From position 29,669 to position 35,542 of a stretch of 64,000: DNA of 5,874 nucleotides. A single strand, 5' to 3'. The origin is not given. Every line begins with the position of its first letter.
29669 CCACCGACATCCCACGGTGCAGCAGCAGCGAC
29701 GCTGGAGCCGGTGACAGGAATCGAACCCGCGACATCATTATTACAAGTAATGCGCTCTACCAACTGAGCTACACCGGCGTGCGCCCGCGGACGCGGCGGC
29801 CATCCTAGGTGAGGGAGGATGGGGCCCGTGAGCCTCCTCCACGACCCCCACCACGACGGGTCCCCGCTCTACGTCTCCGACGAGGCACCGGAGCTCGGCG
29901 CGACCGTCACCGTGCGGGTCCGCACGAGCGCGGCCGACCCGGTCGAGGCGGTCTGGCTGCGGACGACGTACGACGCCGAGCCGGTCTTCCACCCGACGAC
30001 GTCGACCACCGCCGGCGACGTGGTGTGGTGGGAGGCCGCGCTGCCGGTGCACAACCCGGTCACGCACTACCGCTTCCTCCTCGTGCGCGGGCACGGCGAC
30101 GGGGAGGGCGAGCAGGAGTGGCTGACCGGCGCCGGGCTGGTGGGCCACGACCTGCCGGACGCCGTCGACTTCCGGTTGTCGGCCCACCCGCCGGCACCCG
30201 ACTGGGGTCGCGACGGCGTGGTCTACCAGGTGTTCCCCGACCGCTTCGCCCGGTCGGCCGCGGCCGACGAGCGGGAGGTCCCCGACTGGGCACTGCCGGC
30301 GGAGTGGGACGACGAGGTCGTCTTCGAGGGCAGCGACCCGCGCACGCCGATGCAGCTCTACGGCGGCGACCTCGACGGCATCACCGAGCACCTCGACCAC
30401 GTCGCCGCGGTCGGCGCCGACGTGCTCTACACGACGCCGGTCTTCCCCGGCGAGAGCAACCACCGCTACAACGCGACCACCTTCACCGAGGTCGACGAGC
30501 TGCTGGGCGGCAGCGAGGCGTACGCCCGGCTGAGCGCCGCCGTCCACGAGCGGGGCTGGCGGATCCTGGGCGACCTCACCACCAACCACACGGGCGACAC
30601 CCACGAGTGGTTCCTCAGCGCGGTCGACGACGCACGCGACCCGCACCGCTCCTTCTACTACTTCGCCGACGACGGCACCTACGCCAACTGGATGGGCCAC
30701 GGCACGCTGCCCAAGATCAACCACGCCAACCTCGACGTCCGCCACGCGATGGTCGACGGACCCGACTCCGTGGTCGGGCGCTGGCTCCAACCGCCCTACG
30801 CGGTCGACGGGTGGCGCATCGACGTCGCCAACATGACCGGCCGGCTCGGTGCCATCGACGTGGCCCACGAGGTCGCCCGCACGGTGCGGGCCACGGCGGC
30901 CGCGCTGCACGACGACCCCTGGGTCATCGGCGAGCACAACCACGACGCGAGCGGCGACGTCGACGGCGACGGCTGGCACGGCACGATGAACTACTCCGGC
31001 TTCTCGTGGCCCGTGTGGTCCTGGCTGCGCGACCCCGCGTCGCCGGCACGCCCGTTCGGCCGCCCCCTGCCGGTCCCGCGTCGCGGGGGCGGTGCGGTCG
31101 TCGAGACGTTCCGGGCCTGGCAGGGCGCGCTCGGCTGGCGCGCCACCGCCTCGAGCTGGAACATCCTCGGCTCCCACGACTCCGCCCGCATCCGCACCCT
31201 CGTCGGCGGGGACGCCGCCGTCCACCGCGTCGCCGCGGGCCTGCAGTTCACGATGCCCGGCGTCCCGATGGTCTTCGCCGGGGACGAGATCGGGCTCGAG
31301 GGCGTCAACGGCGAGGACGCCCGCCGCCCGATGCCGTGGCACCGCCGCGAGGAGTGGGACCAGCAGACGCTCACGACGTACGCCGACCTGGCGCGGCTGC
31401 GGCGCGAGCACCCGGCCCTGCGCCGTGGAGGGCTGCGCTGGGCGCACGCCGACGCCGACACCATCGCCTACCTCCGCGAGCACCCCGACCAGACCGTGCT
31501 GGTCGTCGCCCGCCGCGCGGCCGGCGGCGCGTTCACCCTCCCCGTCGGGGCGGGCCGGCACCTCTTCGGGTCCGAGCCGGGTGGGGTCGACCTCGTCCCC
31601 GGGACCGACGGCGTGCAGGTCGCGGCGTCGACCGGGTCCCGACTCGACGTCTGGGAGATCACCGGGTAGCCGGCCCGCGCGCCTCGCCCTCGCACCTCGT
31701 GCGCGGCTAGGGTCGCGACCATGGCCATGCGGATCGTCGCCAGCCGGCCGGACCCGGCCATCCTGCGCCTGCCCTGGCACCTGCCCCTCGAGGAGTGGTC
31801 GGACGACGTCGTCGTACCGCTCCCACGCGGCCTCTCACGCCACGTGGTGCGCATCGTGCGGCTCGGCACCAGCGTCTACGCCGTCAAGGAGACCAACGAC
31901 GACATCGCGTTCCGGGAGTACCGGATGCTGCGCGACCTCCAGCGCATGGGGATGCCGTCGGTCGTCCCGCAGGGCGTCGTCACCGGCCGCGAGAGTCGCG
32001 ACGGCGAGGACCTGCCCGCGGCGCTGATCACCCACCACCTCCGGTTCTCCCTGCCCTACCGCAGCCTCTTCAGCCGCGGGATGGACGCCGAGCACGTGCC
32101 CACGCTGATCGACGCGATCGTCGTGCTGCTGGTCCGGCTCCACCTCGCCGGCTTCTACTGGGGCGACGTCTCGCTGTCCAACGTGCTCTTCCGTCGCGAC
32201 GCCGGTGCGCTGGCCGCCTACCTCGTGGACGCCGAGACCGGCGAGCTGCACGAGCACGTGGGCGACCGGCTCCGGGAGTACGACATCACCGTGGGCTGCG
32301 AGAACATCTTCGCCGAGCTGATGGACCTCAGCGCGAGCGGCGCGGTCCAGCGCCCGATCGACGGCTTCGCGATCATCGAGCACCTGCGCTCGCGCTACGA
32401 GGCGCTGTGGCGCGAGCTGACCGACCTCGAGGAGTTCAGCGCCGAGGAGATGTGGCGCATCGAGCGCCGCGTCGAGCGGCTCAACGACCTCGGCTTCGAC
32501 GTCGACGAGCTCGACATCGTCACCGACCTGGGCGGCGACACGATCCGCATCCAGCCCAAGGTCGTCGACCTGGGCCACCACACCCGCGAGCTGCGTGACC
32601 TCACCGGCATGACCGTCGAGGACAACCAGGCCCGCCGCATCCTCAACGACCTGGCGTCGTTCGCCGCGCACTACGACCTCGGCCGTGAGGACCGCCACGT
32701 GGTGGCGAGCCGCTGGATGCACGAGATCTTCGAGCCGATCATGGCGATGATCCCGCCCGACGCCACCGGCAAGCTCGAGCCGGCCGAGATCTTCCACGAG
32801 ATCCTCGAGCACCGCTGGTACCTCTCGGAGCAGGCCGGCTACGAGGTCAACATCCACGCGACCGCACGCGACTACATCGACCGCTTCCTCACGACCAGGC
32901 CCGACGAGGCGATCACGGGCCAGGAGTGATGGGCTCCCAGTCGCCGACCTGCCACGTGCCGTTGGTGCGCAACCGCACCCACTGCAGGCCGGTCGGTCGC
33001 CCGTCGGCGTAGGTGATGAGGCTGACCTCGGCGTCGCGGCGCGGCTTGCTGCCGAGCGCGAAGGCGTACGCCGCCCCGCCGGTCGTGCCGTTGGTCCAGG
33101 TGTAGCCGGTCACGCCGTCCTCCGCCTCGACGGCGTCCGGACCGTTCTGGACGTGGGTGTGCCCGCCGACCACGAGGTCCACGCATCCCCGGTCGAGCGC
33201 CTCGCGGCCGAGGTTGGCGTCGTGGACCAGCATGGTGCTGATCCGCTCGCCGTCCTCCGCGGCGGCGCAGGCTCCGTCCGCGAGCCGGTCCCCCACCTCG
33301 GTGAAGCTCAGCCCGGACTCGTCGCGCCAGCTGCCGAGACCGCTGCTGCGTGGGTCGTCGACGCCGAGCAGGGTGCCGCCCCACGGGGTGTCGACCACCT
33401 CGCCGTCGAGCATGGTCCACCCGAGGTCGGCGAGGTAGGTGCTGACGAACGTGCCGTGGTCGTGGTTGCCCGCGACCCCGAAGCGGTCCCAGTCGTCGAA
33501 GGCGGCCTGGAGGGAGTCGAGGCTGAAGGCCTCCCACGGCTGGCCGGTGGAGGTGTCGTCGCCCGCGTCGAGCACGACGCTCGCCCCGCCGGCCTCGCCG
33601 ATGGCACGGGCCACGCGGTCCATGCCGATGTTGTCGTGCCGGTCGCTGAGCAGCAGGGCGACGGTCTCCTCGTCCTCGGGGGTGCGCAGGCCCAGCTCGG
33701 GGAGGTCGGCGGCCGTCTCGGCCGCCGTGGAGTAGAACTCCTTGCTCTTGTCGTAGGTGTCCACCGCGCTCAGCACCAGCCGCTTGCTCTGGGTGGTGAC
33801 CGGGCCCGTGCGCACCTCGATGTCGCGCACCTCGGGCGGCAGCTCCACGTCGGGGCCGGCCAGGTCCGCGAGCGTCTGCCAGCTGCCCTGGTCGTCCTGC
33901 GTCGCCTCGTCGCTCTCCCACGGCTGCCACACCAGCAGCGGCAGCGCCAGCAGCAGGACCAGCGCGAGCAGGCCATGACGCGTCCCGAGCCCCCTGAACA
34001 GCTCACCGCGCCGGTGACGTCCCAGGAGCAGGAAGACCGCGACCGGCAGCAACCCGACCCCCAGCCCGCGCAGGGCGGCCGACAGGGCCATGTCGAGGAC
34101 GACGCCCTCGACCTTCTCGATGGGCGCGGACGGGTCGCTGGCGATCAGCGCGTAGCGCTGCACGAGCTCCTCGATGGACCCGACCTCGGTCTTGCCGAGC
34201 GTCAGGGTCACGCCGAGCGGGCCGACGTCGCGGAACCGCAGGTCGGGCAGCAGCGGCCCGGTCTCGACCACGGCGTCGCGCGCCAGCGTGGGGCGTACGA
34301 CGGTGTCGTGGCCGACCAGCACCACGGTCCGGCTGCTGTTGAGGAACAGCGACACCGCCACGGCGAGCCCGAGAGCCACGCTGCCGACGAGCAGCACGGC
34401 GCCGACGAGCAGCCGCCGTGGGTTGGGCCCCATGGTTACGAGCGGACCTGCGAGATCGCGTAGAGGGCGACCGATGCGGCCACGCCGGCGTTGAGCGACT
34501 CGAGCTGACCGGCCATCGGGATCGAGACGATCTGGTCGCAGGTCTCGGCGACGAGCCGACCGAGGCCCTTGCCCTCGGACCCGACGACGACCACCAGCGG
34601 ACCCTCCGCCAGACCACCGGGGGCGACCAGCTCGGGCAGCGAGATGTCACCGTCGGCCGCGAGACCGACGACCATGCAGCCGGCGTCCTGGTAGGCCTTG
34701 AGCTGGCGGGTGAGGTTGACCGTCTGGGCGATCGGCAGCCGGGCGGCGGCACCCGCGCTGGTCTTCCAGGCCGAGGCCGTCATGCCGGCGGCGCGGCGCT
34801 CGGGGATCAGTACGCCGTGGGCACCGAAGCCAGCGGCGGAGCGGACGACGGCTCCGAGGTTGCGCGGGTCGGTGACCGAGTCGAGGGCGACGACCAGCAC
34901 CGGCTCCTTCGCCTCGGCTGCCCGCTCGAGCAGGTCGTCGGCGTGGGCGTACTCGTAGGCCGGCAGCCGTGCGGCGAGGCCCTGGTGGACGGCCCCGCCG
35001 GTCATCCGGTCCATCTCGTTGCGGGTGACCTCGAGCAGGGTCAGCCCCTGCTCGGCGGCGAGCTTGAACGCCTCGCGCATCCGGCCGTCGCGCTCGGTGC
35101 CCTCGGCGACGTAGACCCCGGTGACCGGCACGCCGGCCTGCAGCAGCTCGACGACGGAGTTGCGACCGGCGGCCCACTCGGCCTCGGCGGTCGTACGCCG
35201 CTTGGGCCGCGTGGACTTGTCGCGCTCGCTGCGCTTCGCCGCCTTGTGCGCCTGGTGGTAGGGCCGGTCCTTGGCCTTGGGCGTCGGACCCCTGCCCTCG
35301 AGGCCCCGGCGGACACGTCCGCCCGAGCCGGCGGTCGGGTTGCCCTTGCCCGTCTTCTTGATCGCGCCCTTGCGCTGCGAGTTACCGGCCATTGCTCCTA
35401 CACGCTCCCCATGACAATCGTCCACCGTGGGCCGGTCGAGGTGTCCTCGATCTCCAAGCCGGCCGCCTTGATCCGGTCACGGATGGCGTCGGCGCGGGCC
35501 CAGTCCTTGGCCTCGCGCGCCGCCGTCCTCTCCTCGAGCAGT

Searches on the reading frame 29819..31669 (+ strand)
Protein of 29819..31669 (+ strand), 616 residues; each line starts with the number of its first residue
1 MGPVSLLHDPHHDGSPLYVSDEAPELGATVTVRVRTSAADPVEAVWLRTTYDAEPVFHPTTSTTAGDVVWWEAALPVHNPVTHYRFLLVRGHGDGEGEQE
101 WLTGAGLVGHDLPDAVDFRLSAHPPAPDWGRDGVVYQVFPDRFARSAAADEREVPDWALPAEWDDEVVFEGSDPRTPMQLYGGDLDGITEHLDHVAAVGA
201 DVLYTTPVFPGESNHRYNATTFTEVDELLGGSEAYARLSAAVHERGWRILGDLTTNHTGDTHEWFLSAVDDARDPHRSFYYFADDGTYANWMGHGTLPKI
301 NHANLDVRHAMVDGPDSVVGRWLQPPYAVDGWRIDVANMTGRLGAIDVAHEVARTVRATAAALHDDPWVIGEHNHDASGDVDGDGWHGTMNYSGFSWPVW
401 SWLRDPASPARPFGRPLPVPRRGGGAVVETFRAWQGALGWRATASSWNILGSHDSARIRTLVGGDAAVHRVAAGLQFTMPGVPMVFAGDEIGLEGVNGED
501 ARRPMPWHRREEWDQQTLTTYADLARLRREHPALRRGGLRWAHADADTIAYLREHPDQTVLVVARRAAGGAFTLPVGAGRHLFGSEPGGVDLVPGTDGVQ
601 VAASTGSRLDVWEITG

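Call 55: search_protein_families(library=pfam, proteins=[window:29819-31669:+], max_evalue=0.00001)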
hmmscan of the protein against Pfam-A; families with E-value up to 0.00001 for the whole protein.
window:29819-31669:+ (616 aa): 1 family
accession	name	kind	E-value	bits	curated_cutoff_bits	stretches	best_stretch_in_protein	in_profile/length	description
PF00128.31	Alpha-amylase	-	5.1e-46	158.3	22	1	137-507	1-361/446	Alpha amylase, catalytic domain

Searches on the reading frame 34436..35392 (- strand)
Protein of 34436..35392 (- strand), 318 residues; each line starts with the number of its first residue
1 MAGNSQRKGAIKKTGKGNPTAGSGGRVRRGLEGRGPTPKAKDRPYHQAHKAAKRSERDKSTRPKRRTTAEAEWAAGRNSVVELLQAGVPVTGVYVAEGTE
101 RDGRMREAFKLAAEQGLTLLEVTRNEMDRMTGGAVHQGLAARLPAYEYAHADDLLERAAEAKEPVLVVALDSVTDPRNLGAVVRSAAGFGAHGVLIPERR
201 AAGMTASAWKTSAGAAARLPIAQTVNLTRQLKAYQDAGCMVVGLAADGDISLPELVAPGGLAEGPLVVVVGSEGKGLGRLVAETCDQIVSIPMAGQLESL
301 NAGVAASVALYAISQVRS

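Call 55: search_protein_families(library=pfam, proteins=[window:34436-35392:-], max_evalue=0.00001)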
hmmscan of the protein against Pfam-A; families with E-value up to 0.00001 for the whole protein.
window:34436-35392:- (318 aa): 2 families
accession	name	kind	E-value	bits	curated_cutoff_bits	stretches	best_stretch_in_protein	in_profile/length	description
PF00588.24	SpoU_methylase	-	5.3e-35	121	29.7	1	166-311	2-142/142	SpoU rRNA Methylase family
PF08032.17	SpoU_sub_bind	-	1.2e-18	67.6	22.8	1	75-148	3-75/76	RNA 2'-O ribose methyltransferase substrate binding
